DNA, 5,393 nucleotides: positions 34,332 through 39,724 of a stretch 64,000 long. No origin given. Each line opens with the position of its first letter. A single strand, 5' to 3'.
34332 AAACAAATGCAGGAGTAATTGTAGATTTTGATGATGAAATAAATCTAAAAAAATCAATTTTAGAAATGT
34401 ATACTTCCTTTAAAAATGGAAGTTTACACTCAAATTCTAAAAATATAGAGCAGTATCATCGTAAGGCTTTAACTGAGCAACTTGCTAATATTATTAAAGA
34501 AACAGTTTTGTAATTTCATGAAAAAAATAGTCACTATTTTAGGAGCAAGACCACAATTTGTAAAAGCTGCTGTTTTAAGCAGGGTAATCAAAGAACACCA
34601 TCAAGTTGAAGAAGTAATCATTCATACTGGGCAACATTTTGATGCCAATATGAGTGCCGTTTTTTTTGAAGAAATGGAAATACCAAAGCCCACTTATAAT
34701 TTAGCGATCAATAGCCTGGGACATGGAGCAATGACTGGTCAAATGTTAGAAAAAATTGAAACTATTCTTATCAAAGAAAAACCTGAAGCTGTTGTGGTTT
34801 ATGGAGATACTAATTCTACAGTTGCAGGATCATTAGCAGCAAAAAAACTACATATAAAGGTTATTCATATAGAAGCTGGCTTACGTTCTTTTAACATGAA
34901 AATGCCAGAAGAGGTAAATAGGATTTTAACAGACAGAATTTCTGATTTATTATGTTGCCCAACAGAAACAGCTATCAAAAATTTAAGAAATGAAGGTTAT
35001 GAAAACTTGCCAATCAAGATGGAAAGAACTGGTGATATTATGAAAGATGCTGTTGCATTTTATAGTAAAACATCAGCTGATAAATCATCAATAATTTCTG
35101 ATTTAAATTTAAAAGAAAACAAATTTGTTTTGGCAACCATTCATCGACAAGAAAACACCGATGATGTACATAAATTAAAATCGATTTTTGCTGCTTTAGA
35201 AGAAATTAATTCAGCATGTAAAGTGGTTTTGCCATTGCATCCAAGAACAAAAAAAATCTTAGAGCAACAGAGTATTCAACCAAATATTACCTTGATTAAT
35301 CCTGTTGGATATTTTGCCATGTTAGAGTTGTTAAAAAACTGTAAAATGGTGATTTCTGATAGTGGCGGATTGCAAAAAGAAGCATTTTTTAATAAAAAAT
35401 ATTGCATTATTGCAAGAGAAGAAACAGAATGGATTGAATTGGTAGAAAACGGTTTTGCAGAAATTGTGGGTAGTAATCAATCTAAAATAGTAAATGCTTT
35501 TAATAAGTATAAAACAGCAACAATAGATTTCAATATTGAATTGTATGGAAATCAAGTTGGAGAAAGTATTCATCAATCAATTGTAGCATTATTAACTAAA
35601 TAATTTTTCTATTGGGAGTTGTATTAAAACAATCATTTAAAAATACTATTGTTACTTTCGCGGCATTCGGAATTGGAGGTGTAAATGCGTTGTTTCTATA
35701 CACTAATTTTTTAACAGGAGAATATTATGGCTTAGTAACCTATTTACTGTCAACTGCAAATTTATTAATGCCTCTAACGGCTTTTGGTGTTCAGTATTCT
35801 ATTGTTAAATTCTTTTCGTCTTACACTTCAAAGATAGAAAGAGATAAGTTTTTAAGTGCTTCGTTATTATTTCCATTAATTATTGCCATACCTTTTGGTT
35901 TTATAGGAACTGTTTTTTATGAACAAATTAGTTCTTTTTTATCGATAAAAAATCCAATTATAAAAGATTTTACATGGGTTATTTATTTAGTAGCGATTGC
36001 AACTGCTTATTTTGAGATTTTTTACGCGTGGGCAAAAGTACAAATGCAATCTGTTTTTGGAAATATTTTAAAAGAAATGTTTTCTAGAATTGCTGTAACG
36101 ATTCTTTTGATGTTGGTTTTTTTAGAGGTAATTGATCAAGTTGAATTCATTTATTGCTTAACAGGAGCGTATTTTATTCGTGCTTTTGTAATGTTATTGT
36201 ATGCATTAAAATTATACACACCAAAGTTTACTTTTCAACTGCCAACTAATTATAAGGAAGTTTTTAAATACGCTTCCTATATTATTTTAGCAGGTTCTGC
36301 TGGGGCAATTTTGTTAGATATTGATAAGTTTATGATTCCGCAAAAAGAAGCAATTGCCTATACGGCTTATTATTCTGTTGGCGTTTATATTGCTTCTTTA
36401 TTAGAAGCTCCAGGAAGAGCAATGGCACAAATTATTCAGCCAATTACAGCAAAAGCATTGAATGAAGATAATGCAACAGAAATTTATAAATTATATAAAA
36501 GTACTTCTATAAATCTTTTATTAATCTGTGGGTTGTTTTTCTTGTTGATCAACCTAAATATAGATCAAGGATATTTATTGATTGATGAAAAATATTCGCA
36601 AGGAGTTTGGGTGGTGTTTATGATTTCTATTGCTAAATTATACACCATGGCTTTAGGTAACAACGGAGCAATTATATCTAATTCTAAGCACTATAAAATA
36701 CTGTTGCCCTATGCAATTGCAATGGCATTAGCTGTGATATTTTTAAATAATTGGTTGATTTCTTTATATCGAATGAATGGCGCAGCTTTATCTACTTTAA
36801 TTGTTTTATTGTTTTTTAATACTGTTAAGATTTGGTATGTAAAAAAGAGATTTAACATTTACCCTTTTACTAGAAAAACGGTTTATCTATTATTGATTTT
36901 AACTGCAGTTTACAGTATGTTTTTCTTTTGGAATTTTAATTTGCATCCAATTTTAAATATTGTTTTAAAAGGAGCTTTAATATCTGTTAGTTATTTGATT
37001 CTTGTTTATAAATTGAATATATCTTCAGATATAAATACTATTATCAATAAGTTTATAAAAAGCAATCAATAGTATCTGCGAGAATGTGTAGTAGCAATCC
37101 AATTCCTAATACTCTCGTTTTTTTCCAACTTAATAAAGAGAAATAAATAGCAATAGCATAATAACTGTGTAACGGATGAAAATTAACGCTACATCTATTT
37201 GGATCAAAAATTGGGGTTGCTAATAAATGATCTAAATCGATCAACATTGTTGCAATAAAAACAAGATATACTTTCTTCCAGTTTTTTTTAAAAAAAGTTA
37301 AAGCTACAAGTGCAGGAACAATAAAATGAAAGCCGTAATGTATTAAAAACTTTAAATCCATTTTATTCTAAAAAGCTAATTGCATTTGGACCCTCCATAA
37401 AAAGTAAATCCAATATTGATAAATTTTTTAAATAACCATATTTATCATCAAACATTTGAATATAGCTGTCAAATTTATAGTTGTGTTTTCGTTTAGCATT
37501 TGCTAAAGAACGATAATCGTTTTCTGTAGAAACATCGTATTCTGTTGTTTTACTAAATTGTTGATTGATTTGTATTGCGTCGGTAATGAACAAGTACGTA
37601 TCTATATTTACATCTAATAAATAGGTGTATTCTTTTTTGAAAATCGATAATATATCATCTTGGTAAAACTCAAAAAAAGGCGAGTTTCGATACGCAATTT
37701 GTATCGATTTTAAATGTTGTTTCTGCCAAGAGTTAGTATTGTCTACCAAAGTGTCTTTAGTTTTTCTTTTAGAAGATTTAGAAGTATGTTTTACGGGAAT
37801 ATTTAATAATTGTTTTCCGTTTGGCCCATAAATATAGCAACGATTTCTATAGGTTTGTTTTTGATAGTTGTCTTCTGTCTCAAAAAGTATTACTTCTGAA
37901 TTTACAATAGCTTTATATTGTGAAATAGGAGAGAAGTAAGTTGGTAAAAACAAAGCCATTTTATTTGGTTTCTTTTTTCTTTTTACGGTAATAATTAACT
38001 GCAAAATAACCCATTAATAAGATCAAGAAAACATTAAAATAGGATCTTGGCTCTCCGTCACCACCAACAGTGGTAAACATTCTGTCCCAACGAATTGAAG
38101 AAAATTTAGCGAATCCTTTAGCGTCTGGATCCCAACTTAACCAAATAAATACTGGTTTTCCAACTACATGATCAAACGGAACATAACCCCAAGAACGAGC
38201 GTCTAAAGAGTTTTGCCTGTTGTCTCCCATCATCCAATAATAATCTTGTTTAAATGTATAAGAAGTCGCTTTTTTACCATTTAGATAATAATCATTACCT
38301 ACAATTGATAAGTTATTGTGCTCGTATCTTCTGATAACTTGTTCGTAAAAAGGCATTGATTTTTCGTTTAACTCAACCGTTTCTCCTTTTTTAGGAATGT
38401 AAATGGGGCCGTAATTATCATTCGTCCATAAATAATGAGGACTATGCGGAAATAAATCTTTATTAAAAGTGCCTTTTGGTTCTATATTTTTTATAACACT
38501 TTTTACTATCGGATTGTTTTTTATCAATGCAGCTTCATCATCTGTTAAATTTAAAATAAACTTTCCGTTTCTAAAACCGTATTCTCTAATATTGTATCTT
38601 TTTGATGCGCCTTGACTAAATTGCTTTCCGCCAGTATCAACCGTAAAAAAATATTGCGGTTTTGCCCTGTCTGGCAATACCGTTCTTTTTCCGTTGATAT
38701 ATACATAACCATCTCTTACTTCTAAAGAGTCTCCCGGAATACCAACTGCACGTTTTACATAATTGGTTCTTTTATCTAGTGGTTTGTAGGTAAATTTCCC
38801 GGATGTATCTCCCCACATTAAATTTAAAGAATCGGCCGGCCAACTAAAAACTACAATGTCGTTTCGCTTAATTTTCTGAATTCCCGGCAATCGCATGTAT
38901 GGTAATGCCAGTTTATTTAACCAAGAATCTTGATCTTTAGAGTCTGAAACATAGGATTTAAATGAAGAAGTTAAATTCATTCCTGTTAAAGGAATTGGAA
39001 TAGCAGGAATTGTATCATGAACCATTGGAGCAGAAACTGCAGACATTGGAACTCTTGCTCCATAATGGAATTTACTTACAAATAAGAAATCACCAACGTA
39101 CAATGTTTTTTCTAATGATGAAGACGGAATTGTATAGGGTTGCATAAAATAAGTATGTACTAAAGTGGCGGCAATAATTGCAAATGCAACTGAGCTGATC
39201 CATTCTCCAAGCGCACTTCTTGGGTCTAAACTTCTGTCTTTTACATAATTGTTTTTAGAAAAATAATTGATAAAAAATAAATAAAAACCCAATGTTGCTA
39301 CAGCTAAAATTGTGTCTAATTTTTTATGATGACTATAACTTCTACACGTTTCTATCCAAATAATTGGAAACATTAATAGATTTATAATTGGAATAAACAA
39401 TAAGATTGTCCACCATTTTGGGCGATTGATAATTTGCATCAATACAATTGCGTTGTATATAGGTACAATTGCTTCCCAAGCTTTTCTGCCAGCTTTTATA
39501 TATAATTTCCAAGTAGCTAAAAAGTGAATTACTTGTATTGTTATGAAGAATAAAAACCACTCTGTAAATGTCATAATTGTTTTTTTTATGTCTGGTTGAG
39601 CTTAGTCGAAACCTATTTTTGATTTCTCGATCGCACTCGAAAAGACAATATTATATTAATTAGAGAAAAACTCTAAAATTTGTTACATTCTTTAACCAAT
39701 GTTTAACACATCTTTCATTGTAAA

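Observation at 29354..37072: YfhO GT-C with two GT4s, WecB and Wzx: candidate undescribed periplasmic oligosaccharide-transfer system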

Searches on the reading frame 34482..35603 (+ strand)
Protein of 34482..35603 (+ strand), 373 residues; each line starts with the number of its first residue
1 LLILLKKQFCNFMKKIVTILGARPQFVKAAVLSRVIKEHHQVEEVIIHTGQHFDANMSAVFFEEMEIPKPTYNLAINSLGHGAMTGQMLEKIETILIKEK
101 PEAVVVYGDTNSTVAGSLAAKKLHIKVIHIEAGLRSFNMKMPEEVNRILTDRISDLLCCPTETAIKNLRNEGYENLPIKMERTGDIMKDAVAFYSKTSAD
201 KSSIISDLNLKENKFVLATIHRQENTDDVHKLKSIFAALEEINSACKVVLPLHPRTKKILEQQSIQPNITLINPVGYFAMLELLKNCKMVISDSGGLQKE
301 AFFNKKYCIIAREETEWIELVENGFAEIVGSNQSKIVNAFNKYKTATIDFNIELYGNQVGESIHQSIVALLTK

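Call 3: search_protein_families(library=pfam, proteins=[window:34482-35603:+], max_evalue=0.01)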
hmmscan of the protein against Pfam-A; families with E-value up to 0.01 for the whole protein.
window:34482-35603:+ (373 aa): 3 families
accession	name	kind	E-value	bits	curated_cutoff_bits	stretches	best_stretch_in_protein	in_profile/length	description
PF02350.25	Epimerase_2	-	2.6e-100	336.1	30.6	1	36-345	3-318/347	UDP-N-acetylglucosamine 2-epimerase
PF03033.26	Glyco_transf_28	-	0.00072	20.1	26.2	1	29-132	16-119/139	Glycosyltransferase family 28 N-terminal domain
PF18819.6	MuF_C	-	0.0063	17.1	27.6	0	168-237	12-78/103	Phage MuF-C-terminal domain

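Call 4: search_protein_families(library=ncbifam, proteins=[window:34482-35603:+], max_evalue=0.01)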
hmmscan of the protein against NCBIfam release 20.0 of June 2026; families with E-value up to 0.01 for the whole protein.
window:34482-35603:+ (373 aa): 3 families
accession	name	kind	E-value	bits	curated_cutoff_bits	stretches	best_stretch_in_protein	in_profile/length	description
TIGR00236.1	wecB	equivalog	1.1e-84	284.8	210.15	1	15-341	2-330/366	non-hydrolyzing UDP-N-acetylglucosamine 2-epimerase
TIGR03568.1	NeuC_NnaA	equivalog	3.2e-17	62.5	235.9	1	14-301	1-297/365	UDP-N-acetylglucosamine 2-epimerase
NF041549.1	PssD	equivalog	0.00083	19.7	110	1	84-133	63-111/151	PssD/Cps14F family polysaccharide biosynthesis glycosyltransferase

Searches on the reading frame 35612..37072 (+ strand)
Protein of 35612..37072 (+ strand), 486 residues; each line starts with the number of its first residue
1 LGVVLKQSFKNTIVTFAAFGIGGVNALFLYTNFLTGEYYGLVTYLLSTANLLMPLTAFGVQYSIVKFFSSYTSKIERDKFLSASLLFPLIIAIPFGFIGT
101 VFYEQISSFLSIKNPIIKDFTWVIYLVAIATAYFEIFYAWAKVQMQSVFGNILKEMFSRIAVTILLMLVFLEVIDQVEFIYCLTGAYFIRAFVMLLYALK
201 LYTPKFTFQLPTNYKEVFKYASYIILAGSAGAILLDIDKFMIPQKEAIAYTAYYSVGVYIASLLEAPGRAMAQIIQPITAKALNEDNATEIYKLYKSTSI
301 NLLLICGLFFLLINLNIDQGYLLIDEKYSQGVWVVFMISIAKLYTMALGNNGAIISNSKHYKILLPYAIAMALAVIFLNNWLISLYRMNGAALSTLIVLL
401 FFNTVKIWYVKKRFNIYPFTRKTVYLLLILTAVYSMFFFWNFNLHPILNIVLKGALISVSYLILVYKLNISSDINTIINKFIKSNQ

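Call 3: search_protein_families(library=pfam, proteins=[window:35612-37072:+], max_evalue=0.01)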
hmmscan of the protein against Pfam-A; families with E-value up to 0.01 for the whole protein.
window:35612-37072:+ (486 aa): 1 family
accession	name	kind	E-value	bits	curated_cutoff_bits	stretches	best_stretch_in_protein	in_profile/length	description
PF01943.22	Polysacc_synt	-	1.1e-08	35.3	28.2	1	6-261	3-255/274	Polysaccharide biosynthesis protein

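Call 4: search_protein_families(library=ncbifam, proteins=[window:35612-37072:+], max_evalue=0.01)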
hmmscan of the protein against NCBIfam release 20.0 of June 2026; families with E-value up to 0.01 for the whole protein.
window:35612-37072:+ (486 aa): 0 families

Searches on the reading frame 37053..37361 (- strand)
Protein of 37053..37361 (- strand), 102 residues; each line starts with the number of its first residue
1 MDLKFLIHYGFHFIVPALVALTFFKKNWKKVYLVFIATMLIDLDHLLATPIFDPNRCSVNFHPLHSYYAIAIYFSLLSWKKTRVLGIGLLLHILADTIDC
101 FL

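Call 79: search_protein_families(library=pfam, proteins=[window:37053-37361:-], max_evalue=0.001)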
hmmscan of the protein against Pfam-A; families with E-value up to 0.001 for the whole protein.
window:37053-37361:- (102 aa): 1 family
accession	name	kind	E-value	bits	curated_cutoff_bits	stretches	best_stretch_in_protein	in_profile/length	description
PF19617.4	DUF6122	-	1.1e-47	161.1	27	1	3-102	2-101/102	Family of unknown function (DUF6122)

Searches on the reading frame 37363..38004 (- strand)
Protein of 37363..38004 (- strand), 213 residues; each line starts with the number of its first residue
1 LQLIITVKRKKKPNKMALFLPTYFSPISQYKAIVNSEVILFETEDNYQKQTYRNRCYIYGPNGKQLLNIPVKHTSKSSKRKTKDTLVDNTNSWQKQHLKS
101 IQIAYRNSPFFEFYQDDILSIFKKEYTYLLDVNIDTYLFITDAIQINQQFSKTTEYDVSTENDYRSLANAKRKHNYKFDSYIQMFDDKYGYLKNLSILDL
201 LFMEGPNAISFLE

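Call 3: search_protein_families(library=pfam, proteins=[window:37363-38004:-], max_evalue=0.01)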
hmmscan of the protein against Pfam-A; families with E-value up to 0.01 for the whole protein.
window:37363-38004:- (213 aa): 1 family
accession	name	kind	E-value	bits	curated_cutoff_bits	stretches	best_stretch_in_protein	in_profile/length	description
PF08889.16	WbqC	-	2.9e-30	106.2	21.3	1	23-169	3-149/218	WbqC-like protein family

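Call 4: search_protein_families(library=ncbifam, proteins=[window:37363-38004:-], max_evalue=0.01)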
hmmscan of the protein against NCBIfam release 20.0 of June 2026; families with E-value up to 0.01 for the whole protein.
window:37363-38004:- (213 aa): 0 families

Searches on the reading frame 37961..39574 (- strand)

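Call 3: search_protein_families(library=pfam, proteins=[window:37961-39574:-], max_evalue=0.01)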
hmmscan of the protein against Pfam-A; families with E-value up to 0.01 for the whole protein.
window:37961-39574:- (537 aa): 2 families
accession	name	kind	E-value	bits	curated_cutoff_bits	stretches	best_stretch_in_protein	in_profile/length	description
PF10502.14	Peptidase_S26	-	4.2e-39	134.6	22.9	2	123-300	2-101/168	Signal peptidase, peptidase S26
PF18936.5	DUF5684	-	1.4e-27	96.5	27.4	1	33-112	1-80/81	Family of unknown function (DUF5684)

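Call 4: search_protein_families(library=ncbifam, proteins=[window:37961-39574:-], max_evalue=0.01)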
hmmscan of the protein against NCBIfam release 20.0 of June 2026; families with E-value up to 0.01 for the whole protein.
window:37961-39574:- (537 aa): 4 families
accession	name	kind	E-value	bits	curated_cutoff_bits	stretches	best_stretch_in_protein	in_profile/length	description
TIGR02227.1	sigpep_I_bact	equivalog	2.5e-34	118.5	47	2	125-297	1-95/162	signal peptidase I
NF008114.0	PRK10861.1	equivalog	5.2e-26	91.7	277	2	423-484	246-307/324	signal peptidase I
TIGR02771.1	TraF_Ti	equivalog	0.00014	21.5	100.25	0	234-299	46-111/171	conjugative transfer signal peptidase TraF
NF010459.0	PRK13884.1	subfamily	0.00015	21.3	156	0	428-478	126-178/178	conjugal transfer peptidase TraF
